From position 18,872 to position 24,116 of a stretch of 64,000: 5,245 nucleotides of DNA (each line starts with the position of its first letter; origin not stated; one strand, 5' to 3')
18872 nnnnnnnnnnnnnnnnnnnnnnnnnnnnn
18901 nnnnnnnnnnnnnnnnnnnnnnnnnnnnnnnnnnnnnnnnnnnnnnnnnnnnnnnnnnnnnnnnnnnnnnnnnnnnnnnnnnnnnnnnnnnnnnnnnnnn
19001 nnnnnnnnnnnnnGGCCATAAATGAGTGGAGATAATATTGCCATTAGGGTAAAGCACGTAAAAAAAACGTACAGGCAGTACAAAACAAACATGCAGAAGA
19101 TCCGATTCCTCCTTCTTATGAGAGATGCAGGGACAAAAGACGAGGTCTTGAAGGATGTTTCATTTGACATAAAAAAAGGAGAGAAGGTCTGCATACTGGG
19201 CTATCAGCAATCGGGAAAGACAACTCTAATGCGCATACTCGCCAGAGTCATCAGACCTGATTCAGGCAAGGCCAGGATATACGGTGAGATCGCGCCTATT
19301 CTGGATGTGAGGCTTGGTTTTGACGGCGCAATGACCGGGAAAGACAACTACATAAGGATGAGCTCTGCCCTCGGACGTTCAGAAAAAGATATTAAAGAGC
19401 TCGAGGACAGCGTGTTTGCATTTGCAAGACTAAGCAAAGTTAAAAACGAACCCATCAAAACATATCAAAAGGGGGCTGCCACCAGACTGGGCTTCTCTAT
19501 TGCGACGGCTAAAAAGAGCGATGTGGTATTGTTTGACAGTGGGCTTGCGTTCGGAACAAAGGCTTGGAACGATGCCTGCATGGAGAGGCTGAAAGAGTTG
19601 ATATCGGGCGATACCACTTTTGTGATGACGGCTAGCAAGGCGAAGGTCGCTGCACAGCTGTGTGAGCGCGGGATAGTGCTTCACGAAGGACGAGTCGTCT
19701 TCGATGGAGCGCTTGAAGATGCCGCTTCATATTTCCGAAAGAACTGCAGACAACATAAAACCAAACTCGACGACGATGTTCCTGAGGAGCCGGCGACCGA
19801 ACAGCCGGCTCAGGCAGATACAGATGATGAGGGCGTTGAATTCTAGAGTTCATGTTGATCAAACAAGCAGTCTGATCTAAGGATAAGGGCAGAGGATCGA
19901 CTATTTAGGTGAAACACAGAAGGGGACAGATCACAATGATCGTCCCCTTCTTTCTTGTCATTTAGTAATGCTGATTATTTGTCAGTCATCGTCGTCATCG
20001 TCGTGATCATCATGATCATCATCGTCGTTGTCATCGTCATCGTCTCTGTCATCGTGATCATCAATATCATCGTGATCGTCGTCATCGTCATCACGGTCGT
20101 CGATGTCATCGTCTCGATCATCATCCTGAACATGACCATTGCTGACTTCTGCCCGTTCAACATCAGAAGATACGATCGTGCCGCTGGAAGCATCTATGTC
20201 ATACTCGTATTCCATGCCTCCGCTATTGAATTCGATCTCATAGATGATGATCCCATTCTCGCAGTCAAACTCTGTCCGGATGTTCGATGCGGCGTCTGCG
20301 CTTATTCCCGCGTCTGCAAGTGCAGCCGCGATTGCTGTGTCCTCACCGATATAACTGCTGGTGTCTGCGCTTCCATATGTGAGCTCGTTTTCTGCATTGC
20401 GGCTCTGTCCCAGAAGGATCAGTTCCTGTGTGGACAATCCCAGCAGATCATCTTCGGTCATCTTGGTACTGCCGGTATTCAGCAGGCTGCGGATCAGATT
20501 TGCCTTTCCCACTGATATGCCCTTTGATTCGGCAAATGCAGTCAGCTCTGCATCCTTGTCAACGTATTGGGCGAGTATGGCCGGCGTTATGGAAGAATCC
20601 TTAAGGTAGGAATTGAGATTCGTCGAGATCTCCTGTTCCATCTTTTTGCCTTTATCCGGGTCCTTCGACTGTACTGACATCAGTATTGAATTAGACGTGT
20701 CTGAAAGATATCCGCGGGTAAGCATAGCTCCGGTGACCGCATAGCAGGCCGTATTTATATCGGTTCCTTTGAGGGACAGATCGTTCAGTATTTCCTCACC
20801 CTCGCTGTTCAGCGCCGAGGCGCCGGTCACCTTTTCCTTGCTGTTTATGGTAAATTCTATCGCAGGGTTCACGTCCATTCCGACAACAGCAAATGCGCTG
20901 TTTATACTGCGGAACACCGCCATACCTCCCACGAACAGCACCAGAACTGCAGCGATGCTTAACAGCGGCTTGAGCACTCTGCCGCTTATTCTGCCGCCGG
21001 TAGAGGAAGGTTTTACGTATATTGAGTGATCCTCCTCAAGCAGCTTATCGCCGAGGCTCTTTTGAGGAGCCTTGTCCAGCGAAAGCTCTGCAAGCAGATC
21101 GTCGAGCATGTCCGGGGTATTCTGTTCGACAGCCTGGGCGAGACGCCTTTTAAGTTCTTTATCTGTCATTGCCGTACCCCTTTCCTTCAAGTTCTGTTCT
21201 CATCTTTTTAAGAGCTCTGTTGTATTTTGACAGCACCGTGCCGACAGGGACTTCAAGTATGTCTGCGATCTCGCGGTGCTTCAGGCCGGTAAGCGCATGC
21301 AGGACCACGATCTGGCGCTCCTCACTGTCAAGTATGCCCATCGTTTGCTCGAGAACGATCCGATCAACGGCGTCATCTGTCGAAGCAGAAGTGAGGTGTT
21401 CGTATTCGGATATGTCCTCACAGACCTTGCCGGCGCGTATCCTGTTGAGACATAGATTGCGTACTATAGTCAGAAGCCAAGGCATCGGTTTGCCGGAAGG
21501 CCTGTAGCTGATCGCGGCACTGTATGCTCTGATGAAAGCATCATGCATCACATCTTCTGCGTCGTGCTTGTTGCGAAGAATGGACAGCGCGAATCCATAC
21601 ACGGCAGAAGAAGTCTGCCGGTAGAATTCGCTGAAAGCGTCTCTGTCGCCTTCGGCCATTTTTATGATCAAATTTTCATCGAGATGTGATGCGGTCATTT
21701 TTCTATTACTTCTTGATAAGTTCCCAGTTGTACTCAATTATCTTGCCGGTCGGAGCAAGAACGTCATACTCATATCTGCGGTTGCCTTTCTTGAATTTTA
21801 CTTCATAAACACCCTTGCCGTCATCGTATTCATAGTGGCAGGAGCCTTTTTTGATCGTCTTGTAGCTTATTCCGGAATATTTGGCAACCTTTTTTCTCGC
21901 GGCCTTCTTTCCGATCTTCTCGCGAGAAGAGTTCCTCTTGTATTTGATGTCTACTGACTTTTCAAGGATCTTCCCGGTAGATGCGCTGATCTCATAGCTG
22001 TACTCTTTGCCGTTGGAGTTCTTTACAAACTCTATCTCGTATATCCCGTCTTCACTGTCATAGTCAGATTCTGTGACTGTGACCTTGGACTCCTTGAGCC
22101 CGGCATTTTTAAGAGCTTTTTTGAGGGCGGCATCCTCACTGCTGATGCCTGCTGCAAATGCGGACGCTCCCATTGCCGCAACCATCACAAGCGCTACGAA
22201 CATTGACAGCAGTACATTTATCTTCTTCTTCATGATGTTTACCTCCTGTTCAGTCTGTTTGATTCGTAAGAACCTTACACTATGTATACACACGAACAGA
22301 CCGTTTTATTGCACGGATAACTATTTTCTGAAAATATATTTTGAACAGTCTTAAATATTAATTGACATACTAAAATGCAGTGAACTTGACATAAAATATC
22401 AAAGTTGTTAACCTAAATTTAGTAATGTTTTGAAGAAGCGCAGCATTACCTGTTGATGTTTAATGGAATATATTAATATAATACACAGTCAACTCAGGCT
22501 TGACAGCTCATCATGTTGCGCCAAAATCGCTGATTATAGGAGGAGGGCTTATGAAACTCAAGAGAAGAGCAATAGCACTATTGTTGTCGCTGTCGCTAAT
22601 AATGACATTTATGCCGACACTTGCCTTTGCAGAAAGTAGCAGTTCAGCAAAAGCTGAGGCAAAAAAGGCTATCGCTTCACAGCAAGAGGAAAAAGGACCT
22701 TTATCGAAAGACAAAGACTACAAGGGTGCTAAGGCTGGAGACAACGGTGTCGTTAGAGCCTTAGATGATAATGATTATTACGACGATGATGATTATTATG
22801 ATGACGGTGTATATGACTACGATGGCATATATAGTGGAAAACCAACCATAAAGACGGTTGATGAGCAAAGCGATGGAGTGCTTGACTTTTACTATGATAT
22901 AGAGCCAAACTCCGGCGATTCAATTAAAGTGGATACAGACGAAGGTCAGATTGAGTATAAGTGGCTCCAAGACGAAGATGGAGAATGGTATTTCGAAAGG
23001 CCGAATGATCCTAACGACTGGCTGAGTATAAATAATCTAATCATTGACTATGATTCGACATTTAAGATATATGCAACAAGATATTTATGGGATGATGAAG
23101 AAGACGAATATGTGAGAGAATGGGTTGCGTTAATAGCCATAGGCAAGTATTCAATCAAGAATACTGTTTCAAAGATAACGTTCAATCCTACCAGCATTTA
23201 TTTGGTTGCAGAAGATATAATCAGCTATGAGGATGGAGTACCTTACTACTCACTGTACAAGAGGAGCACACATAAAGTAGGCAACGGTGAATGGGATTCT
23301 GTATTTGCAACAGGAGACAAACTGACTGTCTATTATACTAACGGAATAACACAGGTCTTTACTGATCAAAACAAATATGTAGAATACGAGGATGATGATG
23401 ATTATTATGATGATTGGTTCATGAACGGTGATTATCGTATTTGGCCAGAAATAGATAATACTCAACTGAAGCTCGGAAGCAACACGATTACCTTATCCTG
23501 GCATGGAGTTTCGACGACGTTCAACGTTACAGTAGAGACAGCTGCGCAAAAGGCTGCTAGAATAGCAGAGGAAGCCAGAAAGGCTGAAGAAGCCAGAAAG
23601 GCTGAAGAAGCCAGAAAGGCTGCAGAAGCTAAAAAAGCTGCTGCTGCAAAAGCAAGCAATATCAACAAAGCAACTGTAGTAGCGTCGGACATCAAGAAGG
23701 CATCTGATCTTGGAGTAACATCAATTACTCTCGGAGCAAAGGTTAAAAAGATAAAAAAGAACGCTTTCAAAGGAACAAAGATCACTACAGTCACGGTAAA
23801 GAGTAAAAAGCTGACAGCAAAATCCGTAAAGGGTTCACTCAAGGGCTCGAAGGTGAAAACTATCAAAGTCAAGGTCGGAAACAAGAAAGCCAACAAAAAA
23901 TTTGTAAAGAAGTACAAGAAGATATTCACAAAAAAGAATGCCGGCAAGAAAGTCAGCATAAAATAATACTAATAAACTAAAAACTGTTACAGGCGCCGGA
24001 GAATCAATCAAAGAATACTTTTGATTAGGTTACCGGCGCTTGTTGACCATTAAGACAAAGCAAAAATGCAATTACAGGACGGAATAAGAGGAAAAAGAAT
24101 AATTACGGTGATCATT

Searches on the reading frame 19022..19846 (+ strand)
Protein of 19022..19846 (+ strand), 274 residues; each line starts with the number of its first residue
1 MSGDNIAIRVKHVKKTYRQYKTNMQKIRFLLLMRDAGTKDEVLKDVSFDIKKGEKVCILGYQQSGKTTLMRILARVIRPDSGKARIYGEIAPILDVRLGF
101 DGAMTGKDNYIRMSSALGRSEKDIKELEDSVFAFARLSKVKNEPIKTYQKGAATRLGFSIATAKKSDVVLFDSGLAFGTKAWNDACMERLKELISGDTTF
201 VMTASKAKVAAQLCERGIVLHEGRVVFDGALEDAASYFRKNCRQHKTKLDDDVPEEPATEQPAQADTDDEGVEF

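Call 4: search_protein_families(library=pfam, proteins=[window:19022-19846:+], max_evalue=0.01)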
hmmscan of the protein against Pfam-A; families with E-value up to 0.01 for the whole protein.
window:19022-19846:+ (274 aa): 1 family
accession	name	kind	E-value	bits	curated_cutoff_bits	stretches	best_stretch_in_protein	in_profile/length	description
PF00005.33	ABC_tran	-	4.3e-11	44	25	1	43-173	1-134/137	ABC transporter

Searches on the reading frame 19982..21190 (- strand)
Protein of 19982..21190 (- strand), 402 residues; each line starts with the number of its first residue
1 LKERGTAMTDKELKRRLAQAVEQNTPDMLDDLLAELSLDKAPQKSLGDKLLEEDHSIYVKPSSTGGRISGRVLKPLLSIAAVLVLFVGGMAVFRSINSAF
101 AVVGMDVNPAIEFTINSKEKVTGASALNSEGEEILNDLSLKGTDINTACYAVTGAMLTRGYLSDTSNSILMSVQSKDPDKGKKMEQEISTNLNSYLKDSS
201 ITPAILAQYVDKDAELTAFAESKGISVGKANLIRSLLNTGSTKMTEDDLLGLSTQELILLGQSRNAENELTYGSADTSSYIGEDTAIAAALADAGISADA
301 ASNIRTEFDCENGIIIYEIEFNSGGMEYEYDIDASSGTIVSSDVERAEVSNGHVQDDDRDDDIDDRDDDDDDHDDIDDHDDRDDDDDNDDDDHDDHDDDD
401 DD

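Call 4: search_protein_families(library=pfam, proteins=[window:19982-21190:-], max_evalue=0.01)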
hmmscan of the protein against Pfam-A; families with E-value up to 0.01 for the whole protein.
window:19982-21190:- (402 aa): 2 families
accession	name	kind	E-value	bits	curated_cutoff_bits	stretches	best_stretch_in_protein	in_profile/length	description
PF23750.1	RsgI_M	-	2.8e-26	93.1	25.3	1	101-234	2-132/133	Anti-sigma factor RsgI-like central domain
PF03413.25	PepSY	-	8.8e-07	29.6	24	1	281-341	2-58/60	Peptidase propeptide and YPEB domain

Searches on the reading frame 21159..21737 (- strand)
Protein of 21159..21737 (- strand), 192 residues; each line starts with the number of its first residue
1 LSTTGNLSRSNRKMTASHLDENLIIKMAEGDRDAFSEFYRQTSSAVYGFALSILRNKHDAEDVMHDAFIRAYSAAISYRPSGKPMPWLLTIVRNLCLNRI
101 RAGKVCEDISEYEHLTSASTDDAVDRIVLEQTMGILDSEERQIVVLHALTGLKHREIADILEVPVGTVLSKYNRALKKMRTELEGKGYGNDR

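Call 4: search_protein_families(library=pfam, proteins=[window:21159-21737:-], max_evalue=0.01)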
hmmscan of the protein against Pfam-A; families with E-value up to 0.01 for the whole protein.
window:21159-21737:- (192 aa): 4 families
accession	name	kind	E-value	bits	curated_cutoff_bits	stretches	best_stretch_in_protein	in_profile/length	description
PF04542.20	Sigma70_r2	-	7.1e-16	58.2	24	1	39-102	2-67/71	Sigma-70 region 2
PF08281.18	Sigma70_r4_2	-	7.3e-12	45.2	25.7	1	129-179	4-54/54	Sigma-70, region 4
PF04545.22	Sigma70_r4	-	1.2e-08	34.7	24.1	1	134-180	3-49/50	Sigma-70, region 4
PF07638.17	Sigma70_ECF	-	0.0012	19.2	21.1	0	129-184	130-184/185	ECF sigma factor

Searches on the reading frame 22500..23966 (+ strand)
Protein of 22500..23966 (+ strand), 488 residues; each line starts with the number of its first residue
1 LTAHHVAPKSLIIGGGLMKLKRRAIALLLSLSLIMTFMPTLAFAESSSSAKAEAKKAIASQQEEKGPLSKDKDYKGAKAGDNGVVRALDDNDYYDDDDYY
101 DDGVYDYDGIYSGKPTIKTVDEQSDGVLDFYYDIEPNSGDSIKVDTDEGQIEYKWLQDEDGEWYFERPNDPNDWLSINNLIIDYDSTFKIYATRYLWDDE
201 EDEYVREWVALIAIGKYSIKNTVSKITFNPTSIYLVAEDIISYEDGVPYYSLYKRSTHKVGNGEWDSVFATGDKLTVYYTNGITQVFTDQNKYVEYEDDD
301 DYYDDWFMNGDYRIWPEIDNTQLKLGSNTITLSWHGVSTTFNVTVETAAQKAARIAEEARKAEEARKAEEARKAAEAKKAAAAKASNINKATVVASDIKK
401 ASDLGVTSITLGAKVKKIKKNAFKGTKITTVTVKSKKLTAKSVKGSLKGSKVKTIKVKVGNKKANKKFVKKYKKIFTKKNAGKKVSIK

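Call 4: search_protein_families(library=pfam, proteins=[window:22500-23966:+], max_evalue=0.01)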
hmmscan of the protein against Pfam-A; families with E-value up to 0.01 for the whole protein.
window:22500-23966:+ (488 aa): 1 family
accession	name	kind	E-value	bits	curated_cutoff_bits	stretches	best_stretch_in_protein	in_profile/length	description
PF13306.12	LRR_5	-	0.0075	16.6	27.7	1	406-439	13-45/127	BspA type Leucine rich repeat region (6 copies)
